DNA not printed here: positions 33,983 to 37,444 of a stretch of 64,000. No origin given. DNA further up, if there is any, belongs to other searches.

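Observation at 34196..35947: DsrK/HdrD-like CCG Fe-S oxidoreductase fused to a response-regulator receiver domain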

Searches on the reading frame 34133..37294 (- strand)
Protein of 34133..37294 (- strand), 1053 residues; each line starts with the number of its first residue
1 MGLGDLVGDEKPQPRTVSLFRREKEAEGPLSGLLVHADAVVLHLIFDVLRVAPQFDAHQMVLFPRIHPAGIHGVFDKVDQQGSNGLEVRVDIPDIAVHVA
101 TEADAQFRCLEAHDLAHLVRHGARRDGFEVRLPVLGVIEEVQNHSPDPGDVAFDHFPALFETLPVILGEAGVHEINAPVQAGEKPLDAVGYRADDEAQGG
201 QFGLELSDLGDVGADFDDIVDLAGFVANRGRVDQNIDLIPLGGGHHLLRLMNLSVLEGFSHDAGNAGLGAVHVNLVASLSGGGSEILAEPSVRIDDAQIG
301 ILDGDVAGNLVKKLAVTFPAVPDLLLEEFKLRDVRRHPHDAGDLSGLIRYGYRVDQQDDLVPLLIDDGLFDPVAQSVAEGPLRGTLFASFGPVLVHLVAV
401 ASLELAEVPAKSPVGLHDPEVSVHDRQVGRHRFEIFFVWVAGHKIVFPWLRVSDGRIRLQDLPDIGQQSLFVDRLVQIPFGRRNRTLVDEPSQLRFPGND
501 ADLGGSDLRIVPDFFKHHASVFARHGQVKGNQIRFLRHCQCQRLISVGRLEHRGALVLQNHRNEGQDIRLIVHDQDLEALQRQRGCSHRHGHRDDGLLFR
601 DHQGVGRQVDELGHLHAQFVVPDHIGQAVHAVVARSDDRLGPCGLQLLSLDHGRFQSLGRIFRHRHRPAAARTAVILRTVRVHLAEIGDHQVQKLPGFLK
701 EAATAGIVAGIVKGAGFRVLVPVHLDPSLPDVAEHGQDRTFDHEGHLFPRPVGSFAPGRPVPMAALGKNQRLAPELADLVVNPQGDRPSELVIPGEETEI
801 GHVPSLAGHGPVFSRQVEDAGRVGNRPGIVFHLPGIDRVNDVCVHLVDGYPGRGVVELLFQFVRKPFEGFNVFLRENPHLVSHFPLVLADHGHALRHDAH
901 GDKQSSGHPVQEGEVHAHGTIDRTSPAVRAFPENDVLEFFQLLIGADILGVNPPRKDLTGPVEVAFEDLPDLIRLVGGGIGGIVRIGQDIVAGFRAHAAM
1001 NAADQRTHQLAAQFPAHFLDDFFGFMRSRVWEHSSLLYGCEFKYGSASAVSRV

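Call 76: search_protein_families(library=pfam, proteins=[window:34133-37294:-], max_evalue=0.01)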
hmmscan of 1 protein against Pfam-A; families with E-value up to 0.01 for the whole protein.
window:34133-37294:- (1053 aa): 0 families
